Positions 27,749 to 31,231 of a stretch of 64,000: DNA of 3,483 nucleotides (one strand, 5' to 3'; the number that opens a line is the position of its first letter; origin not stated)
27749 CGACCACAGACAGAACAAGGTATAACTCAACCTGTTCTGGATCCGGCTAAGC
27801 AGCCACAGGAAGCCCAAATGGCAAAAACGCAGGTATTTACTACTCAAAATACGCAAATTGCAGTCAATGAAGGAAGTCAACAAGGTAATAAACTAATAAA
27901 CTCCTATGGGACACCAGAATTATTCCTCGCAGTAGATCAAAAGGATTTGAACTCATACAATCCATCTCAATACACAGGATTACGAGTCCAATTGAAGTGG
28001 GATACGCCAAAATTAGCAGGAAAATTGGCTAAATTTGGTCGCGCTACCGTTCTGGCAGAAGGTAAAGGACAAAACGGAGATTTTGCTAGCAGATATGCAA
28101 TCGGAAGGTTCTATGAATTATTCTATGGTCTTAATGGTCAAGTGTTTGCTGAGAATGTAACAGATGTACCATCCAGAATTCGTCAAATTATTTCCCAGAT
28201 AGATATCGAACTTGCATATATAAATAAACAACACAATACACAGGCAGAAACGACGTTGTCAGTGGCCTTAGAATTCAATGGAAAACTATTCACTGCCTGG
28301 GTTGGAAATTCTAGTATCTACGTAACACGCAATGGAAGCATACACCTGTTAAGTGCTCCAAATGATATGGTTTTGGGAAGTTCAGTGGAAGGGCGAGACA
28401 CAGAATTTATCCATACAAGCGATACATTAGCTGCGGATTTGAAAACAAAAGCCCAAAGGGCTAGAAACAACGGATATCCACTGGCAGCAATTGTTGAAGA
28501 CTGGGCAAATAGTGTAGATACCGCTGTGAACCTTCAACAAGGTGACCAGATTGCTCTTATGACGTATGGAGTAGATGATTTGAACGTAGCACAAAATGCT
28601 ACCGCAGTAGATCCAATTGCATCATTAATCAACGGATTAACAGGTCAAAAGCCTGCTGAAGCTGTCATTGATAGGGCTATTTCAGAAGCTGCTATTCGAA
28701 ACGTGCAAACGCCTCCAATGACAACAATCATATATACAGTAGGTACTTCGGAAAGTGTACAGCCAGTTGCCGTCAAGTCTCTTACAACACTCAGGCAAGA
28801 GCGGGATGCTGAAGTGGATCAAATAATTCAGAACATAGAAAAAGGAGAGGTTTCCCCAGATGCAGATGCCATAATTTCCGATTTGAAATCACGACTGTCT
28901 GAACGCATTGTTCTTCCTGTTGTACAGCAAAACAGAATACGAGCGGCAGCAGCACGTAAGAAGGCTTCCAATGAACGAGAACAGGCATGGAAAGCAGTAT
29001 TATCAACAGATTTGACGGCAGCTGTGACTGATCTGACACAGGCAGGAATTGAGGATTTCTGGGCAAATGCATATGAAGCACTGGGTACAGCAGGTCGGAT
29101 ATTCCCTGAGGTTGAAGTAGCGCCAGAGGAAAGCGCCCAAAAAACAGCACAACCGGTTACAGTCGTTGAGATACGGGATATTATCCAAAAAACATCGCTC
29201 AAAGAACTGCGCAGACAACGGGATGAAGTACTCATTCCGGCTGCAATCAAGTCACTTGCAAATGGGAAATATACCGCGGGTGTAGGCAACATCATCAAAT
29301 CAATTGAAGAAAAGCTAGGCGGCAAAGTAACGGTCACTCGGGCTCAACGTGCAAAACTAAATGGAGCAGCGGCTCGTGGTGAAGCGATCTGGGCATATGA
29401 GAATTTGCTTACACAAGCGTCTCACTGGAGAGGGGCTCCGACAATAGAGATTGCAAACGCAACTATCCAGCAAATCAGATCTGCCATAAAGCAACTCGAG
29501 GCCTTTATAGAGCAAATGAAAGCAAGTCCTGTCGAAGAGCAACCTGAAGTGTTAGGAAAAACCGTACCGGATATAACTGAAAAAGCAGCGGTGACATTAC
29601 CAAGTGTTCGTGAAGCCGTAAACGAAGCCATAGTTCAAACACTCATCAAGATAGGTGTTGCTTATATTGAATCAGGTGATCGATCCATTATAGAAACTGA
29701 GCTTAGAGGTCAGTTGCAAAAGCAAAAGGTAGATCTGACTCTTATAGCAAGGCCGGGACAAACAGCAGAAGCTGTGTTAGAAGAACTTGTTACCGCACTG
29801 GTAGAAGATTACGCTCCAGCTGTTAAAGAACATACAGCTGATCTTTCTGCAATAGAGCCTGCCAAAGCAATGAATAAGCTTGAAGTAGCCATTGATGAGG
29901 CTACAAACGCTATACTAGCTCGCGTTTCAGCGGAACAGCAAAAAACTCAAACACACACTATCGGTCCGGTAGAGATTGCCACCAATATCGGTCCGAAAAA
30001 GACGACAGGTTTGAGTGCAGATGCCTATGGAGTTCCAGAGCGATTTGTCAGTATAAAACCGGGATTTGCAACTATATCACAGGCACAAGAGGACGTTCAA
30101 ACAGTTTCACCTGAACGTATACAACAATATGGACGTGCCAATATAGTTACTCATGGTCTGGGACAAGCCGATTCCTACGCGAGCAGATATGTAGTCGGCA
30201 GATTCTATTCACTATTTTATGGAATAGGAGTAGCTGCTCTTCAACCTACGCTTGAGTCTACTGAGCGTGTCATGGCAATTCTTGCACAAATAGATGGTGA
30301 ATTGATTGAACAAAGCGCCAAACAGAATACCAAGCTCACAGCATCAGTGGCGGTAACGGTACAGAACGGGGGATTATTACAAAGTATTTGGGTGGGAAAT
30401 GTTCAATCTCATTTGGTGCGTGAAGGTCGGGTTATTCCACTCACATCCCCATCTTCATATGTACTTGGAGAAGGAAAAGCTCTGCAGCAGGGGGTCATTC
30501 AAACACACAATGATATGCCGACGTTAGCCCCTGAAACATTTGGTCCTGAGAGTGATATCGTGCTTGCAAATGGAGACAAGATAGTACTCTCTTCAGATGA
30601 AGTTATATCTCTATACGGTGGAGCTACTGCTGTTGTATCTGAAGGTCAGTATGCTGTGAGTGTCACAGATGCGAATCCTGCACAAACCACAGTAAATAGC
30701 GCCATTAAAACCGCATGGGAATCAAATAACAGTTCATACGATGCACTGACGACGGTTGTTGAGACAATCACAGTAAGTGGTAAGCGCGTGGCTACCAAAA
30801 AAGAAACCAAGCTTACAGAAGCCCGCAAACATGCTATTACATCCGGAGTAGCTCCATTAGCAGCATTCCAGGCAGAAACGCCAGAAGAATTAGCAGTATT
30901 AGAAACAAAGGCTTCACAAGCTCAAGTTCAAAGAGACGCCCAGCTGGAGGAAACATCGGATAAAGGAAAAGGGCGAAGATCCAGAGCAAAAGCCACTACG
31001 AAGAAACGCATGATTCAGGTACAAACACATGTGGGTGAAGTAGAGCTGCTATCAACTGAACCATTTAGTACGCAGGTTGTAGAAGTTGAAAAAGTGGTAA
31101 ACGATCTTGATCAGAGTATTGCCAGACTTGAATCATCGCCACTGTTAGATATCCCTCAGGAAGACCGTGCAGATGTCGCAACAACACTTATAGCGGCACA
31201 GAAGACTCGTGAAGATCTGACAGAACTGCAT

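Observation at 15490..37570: Phospho-signalling-type modules embedded in the giant protein: FHA, two probably inactive PP2C-like domains and a kinase-like region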

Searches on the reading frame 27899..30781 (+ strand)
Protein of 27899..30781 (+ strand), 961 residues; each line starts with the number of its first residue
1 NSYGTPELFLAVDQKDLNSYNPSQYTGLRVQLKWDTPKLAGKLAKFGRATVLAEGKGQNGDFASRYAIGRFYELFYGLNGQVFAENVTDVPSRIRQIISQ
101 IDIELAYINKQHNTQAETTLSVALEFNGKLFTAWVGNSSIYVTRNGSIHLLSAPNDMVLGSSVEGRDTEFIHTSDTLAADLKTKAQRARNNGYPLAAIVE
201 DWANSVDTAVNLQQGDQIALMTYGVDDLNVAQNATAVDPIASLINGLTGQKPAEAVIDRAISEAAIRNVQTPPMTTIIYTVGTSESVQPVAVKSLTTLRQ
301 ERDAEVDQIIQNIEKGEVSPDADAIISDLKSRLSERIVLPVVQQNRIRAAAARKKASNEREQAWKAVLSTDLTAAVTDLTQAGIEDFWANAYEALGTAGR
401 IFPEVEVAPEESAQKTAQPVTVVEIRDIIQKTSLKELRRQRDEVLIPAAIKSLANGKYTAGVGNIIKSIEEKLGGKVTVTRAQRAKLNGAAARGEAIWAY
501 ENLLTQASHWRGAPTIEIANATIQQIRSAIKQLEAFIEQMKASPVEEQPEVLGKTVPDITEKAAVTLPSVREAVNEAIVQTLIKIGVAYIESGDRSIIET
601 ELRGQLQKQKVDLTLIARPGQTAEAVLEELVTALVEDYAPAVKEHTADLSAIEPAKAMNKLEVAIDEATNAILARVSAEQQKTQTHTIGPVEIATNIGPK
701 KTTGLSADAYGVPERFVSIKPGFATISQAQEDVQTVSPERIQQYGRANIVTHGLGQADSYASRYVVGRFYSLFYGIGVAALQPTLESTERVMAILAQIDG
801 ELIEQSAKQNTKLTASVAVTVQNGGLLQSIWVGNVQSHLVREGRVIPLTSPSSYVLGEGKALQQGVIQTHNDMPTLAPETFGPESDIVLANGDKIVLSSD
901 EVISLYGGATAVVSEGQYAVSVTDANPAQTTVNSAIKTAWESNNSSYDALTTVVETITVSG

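Call 24: find_related_loci(query=window:27899-30781:+, collection=genome_contigs, flank=10000)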
Query window:27899-30781:+ (961 aa) in genome_contigs; peptide patterns used: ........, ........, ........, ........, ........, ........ (x = any residue, [..] = any of these).
67 stretches matched a pattern, but none encodes a relative of the query by tblastn (E <= 1e-3).

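Call 25: find_related_loci(query=window:27899-30781:+, collection=metagenome_contigs, flank=10000)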
Query window:27899-30781:+ (961 aa) in metagenome_contigs; peptide patterns used: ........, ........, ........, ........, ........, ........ (x = any residue, [..] = any of these).
139 stretches matched a pattern, but none encodes a relative of the query by tblastn (E <= 1e-3).

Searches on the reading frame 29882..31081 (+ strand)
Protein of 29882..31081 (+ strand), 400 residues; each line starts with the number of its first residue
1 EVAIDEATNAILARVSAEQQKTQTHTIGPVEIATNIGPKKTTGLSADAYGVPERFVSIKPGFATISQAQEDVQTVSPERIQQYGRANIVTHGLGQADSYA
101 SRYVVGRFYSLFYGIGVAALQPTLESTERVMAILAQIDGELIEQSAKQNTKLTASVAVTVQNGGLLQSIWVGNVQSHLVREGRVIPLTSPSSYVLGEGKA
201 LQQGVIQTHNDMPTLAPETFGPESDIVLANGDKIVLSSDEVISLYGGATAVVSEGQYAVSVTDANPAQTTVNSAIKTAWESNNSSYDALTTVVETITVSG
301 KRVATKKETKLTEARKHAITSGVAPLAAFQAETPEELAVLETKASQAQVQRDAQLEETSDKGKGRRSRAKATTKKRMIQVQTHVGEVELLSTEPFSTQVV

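Call 4: search_protein_families(library=pfam, max_evalue=1, proteins=[window:29882-31081:+])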
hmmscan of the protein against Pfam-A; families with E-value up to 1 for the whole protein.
window:29882-31081:+ (400 aa): 0 families

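Call 41: search_protein_families(library=ncbifam, max_evalue=1, proteins=[window:29882-31081:+])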
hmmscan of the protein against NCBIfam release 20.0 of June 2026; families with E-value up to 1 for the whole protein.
window:29882-31081:+ (400 aa): 0 families
